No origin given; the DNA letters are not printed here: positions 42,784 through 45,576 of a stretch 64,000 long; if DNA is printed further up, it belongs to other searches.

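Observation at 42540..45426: Membrane-anchored ClpA/B/C-like AAA+ protein with a catalytically dead D1 and an intact D2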

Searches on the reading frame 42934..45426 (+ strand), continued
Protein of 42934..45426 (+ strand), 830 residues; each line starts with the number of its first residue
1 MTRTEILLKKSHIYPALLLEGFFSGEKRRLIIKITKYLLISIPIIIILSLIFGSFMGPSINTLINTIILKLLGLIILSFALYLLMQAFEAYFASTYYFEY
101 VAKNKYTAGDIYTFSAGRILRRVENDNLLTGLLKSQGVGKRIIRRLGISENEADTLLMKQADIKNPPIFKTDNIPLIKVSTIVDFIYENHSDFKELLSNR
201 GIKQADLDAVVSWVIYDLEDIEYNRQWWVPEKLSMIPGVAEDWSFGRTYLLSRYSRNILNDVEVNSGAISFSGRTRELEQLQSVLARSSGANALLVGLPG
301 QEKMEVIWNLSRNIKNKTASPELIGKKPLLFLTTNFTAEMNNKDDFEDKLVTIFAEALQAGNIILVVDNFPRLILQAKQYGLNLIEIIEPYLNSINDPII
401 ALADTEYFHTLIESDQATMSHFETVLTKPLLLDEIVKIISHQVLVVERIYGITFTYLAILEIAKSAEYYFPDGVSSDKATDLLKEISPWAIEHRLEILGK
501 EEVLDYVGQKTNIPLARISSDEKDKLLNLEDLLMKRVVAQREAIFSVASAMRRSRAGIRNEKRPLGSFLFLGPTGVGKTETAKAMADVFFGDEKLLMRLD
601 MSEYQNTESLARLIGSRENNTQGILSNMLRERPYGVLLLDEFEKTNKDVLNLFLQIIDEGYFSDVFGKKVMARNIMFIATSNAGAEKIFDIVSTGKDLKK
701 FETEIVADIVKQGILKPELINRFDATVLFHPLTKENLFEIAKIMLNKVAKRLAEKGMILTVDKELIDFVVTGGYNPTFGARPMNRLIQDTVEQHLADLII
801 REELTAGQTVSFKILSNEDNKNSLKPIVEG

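Call 12: find_encoding_contigs(protein=P0075, flank=6000, max_places=2)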
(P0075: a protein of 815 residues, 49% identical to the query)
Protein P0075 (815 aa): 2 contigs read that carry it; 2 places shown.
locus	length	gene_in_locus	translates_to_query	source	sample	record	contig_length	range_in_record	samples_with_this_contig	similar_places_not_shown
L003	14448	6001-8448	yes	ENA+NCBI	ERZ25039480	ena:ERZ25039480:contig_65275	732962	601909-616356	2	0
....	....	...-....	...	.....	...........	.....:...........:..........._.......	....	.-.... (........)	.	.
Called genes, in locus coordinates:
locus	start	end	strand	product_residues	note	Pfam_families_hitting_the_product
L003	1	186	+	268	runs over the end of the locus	PF01734:Patatin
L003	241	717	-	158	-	PF00254:FKBP_C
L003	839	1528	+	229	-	PF18306:LDcluster4, PF03641:Lysine_decarbox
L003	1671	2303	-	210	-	PF09335:VTT_dom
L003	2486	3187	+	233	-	PF01479:S4, PF00849:PseudoU_synth_2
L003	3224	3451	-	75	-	-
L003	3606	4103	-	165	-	-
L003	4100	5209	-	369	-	PF00188:CAP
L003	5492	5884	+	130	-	-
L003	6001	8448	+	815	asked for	PF12775:AAA_7 (faint), PF20703:nSTAND1 (weak), PF00158:Sigma54_activat (weak), PF00004:AAA, PF07724:AAA_2, PF07728:AAA_5, PF10431:ClpB_D2-small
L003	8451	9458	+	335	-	PF00682:HMGL-like, PF22617:HCS_D2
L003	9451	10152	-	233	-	PF08713:DNA_alkylation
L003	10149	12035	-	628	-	PF00122:E1-E2_ATPase, PF00702:Hydrolase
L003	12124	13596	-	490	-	PF00270:DEAD, PF04851:ResIII, PF00271:Helicase_C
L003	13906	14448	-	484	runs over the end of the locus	PF03193:RsgA_GTPase (faint), PF13476:AAA_23 (faint), PF00005:ABC_tran, PF00503:G-alpha (faint), PF02463:SMC_N (faint), PF12775:AAA_7 (faint), PF13175:AAA_15 (faint), PF00005:ABC_tran, +7 more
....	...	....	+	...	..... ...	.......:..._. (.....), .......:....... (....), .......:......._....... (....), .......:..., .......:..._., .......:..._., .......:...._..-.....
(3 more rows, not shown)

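Call 13: find_encoding_contigs(protein=P0081, flank=6000, max_places=2)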
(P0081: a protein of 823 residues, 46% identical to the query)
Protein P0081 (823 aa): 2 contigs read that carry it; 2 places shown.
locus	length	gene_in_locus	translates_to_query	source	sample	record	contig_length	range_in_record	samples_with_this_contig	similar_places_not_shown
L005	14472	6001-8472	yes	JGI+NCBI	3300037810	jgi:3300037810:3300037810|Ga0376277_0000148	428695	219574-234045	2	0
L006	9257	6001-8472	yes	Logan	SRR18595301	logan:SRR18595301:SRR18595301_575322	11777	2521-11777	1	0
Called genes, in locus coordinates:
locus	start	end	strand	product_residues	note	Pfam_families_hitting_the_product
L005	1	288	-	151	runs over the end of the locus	PF00254:FKBP_C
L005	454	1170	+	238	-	PF18306:LDcluster4, PF03641:Lysine_decarbox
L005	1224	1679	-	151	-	PF00383:dCMP_cyt_deam_1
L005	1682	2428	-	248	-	PF04402:SIMPL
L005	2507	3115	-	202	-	PF09335:VTT_dom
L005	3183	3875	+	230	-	PF01479:S4 (weak), PF00849:PseudoU_synth_2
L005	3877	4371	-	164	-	-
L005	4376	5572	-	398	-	PF00188:CAP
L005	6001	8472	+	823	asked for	PF07724:AAA_2, PF07728:AAA_5, PF00004:AAA (weak), PF10431:ClpB_D2-small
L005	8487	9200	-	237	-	PF08713:DNA_alkylation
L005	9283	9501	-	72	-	PF04070:DUF378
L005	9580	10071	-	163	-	PF09900:DUF2127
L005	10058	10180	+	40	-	-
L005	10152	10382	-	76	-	-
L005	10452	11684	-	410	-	PF04851:ResIII, PF00270:DEAD, PF00271:Helicase_C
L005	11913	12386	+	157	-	-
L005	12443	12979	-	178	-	PF01327:Pep_deformylase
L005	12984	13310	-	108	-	PF03819:MazG (weak), PF12643:MazG-like (weak)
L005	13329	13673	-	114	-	-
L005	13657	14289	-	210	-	PF00753:Lactamase_B (weak), PF13483:Lactamase_B_3, PF23023:Anti-Pycsar_Apyc1 (faint), PF12706:Lactamase_B_2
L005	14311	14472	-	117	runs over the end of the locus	-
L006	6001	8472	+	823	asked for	PF07724:AAA_2, PF07728:AAA_5, PF00004:AAA (weak), PF10431:ClpB_D2-small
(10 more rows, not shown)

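Call 14: find_encoding_contigs(protein=P0089, flank=5000, max_places=1)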
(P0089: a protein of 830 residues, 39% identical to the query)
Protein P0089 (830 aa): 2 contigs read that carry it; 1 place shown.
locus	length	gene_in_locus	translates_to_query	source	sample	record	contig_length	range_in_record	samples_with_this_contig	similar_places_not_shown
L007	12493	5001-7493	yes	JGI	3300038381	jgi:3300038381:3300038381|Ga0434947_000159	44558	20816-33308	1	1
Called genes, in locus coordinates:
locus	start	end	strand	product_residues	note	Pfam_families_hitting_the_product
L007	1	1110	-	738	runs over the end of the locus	PF01751:Toprim, PF01131:Topoisom_bac, PF01396:Zn_ribbon_Top1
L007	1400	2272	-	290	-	PF02481:DNA_processg_A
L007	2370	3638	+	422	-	PF02403:Seryl_tRNA_N, PF00587:tRNA-synt_2b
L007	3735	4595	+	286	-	-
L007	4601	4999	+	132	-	-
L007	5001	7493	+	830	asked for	PF00158:Sigma54_activat (faint), PF12775:AAA_7 (faint), PF13191:AAA_16 (faint), PF13401:AAA_22 (faint), PF00004:AAA, PF07724:AAA_2, PF07728:AAA_5, PF10431:ClpB_D2-small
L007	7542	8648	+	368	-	PF01207:Dus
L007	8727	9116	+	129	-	-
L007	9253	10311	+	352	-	PF05496:RuvB_N (weak), PF13177:DNA_pol3_delta2 (weak), PF00004:AAA, PF13177:DNA_pol3_delta2, PF12169:DNA_pol3_gamma3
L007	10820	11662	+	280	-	PF01149:Fapy_DNA_glyco, PF06831:H2TH, PF06827:zf-FPG_IleRS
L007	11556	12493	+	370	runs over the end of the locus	PF04015:DUF362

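Call 15: find_encoding_contigs(protein=P0102, flank=5000, max_places=1)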
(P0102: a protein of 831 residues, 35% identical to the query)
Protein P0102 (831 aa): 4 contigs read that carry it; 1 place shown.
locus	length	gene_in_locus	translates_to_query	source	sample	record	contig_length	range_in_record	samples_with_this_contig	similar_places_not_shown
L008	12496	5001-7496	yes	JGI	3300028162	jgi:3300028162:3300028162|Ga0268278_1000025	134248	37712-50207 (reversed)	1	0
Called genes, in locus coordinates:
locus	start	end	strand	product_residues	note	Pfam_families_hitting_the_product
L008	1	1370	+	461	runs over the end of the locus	PF12895:ANAPC3 (faint), PF13428:TPR_14 (faint), PF14559:TPR_19 (weak)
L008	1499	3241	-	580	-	-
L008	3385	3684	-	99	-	-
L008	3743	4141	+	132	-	-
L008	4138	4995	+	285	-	PF07963:N_methyl (weak), PF13385:Laminin_G_3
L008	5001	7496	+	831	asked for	PF00158:Sigma54_activat (faint), PF05673:DUF815 (faint), PF13191:AAA_16 (faint), PF17871:AAA_lid_9, PF00004:AAA (weak), PF07724:AAA_2, PF07728:AAA_5, PF10431:ClpB_D2-small, +2 more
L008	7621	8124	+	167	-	PF02381:MraZ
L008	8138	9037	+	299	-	PF01795:Methyltransf_5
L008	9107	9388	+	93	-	-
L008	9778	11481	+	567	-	PF03717:PBP_dimer, PF00905:Transpeptidase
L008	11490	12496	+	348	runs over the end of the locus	PF08245:Mur_ligase_M, PF02875:Mur_ligase_C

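Call 16: find_encoding_contigs(protein=P0119, flank=5000, max_places=1)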
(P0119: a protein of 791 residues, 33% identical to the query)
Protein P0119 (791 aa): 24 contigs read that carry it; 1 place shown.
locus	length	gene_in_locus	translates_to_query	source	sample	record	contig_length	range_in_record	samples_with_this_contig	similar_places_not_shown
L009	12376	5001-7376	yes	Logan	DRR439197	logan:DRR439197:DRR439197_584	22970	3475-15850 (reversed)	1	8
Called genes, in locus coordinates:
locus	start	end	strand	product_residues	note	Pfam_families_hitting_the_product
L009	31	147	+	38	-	-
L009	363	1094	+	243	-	PF03444:WHD_HrcA (faint), PF01628:HrcA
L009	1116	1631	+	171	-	PF01025:GrpE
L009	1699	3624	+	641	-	PF00012:HSP70, PF06723:MreB_Mbl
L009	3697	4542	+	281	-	PF00226:DnaJ, PF01556:DnaJ_C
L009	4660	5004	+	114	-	-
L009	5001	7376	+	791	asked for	PF06414:Zeta_toxin (faint), PF00004:AAA (weak), PF17871:AAA_lid_9, PF00158:Sigma54_activat (weak), PF00004:AAA (weak), PF07724:AAA_2, PF07728:AAA_5, PF10431:ClpB_D2-small, +2 more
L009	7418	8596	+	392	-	PF08529:NusA_N, PF13184:KH_NusA_1st, PF26594:KH_NusA_2nd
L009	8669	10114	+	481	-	PF00009:GTP_EFTU, PF00071:Ras (weak), PF00350:Dynamin_N (faint), PF01926:MMR_HSR1, PF22042:EF-G_D2, PF11987:IF-2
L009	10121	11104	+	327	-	-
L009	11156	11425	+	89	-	PF00312:Ribosomal_S15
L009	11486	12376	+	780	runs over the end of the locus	PF01138:RNase_PH, PF03725:RNase_PH_C, PF01138:RNase_PH, PF00013:KH_1, PF00575:S1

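Call 31: predict_structure(alignment_id=A2)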
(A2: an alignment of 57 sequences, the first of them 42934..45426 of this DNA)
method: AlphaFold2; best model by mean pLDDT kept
length: 830 residues; sequences in the alignment: 57
mean_pLDDT: 88.1   pTM: 0.78
mean pLDDT of the five models: 88.1, 87.8, 86.6, 85.2, 83.9
residues with pLDDT >= 90: 418; 70-90: 383; 50-70: 29; < 50: 0
segments of 3 or more residues with pLDDT < 50: none
pLDDT, mean of each block of 10 residues (from residue 1): 85 88 85 92 87 72 84 93 90 72 67 90 91 91 93 92 85 86 94 93 93 90 83 75 65 90 81 83 87 86 87 90 91 92 93 90 91 92 90 84 89 89 88 88 91 94 87 81 93 93 91 84 92 90 93 89 93 91 92 91 90 86 90 93 92 93 84 94 90 85 90 89 92 88 91 90 89 81 90 91 90 84 85
secondary structure, 60 per line:
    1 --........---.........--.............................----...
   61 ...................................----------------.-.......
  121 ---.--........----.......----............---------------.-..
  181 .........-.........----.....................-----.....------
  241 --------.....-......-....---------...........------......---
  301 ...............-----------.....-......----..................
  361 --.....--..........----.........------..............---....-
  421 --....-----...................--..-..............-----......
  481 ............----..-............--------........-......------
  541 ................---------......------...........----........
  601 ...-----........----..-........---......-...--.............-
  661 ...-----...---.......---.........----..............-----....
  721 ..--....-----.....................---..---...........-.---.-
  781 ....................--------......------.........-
elements in order (helices of 4 or more, strands of 3 or more residues): H3-10 H14-22 H25-53 H58-95 H114-120 H128-134 H139-145 H150-161 H179-189 H191-199 H204-224 H230-234 H249-253 E255-257 H262-265 H275-285 E292-297 H301-315 E327-331 H333-338 H343-360 E363-367 H370-379 H384-392 E399-404 H405-412 H416-419 E423-426 H432-450 H456-469 H475-492 H500-511 H520-527 H529-534 H541-556 E566-571 H578-588 E596-600 H609-614 H624-631 E635-640 H647-659 E661-663 E669-671 E675-681 H685-693 H698-711 H717-722 E725-728 H734-754 H763-773 H781-800 E809-814 E824-829

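Call 33: search_protein_families(library=pfam, alignment_id=A2, max_evalue=0.01)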
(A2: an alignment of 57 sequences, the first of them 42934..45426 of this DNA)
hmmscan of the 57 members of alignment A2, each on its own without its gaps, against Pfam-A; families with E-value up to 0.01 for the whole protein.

A. member 1, window:42934-45426:+ (830 aa): 9 families
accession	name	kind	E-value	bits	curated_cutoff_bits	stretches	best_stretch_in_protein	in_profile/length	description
PF07724.20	AAA_2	-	1.5e-40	139.4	27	1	563-725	1-165/166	AAA domain (Cdc48 subfamily)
PF10431.15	ClpB_D2-small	-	1.8e-23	82.8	21.9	1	732-811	1-80/81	C-terminal, D2-small domain, of ClpB protein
PF07728.20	AAA_5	-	8.8e-11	42.4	22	1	568-684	2-124/139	AAA domain (dynein-related subfamily)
PF00004.35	AAA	-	3.5e-10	40.9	21.2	1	569-683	2-110/131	ATPase family associated with various cellular activities (AAA)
PF00158.32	Sigma54_activat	-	2.2e-06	27.9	20.2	1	555-688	12-148/168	Sigma-54 interaction domain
PF01078.27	Mg_chelatase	-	0.0019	18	20.3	0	598-660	75-133/207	Magnesium chelatase, subunit ChlI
PF13401.12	AAA_22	-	0.0036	18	27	0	568-658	8-109/130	AAA domain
PF00437.27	T2SSE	-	0.0067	15.6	24.9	0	562-635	139-214/370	Type II/IV secretion system protein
PF12775.13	AAA_7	-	0.0088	16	25.8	0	567-617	35-85/181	P-loop containing dynein motor region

B. families by the number of members that match (of 57 scanned): 51 families (the first 25 are shown)
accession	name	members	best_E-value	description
PF07724.20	AAA_2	57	3.4e-53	AAA domain (Cdc48 subfamily)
PF10431.15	ClpB_D2-small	57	2.1e-26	C-terminal, D2-small domain, of ClpB protein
PF00004.35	AAA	57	2.7e-18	ATPase family associated with various cellular activities (AAA)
PF07728.20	AAA_5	57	2.7e-16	AAA domain (dynein-related subfamily)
PF00158.32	Sigma54_activat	56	7.8e-10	Sigma-54 interaction domain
PF13401.12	AAA_22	49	1.4e-10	AAA domain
PF13191.12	AAA_16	47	3.8e-12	AAA ATPase domain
PF12775.13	AAA_7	44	4e-06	P-loop containing dynein motor region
PF20030.5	bpMoxR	33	4.2e-08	MoxR domain in the MoxR-vWA-beta-propeller ternary systems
PF01078.27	Mg_chelatase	31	3.2e-05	Magnesium chelatase, subunit ChlI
PF17871.7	AAA_lid_9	28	6.7e-13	AAA lid domain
PF05673.19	DUF815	24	1.7e-09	Protein of unknown function (DUF815)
PF20720.3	nSTAND3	24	9.8e-08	Novel STAND NTPase 3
PF01695.23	IstB_IS21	20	6.8e-06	IstB-like ATP binding protein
PF13238.12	AAA_18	17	9e-05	AAA domain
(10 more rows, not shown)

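Call 34: fold_search(model_id=the predicted structure, library=pdb)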
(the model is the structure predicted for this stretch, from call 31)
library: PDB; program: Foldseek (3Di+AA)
matches with E <= 10: 1340; with E <= 0.001: 789
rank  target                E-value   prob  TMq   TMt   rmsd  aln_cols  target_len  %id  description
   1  9rai_d                6.7e-44  1.00  0.57  0.62  18.3       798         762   27  Structure of the S.aureus MecA/ClpC/ClpP degradation system (released 2025-09-10)
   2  9rai_b                8.1e-44  1.00  0.57  0.61  18.5       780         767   26  Structure of the S.aureus MecA/ClpC/ClpP degradation system (released 2025-09-10)
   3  9rai_c                1.7e-43  1.00  0.57  0.61  17.6       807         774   26  Structure of the S.aureus MecA/ClpC/ClpP degradation system (released 2025-09-10)
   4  9a66_A                2.0e-43  1.00  0.58  0.59  19.0       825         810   25  Integrative model of CLPC-CLPP by crosslinking MS and deep learning (released 2024-09-18)
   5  9gi1_b                2.7e-43  1.00  0.58  0.80   4.9       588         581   32  Structure of the S.aureus MecA/ClpC/ClpP degradation system (released 2025-08-20)
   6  9rai_e                7.0e-43  1.00  0.58  0.63  18.5       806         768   27  Structure of the S.aureus MecA/ClpC/ClpP degradation system (released 2025-09-10)
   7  9gi1_d                1.1e-42  1.00  0.58  0.80   5.0       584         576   33  Structure of the S.aureus MecA/ClpC/ClpP degradation system (released 2025-08-20)
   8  9gi1_c                1.2e-42  1.00  0.58  0.78   5.0       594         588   32  Structure of the S.aureus MecA/ClpC/ClpP degradation system (released 2025-08-20)
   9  9if4_D                2.3e-42  1.00  0.56  0.76   5.5       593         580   29  Structure of the Mycobacterium Tuberculosis ClpC1P1P2 complex bound to the activator Bz-Leu-Leu (released 2025-08-27)
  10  9gi1_e                4.1e-42  1.00  0.59  0.80   4.9       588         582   32  Structure of the S.aureus MecA/ClpC/ClpP degradation system (released 2025-08-20)
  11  6qs6_A                6.3e-42  1.00  0.56  0.77   5.3       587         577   31  ClpB (DWB and K476C mutant) bound to casein in presence of ATPgammaS - state KC-1 (released 2019-07-03)
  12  8xon_P                4.3e-41  1.00  0.57  0.76   5.4       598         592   29  Cryo-EM structure of the ClpC1:ClpP1P2 degradation complex in Streptomyces hawaiiensis (released 2024-03-27)
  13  9if4_E                8.4e-41  1.00  0.56  0.78   5.3       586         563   29  Structure of the Mycobacterium Tuberculosis ClpC1P1P2 complex bound to the activator Bz-Leu-Leu (released 2025-08-27)
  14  8a8u_D                8.4e-41  1.00  0.56  0.78   5.3       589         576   29  Mycobacterium tuberculosis ClpC1 hexamer structure (released 2022-10-26)
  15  9rai_f                8.4e-41  1.00  0.59  0.65  16.4       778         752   27  Structure of the S.aureus MecA/ClpC/ClpP degradation system (released 2025-09-10)
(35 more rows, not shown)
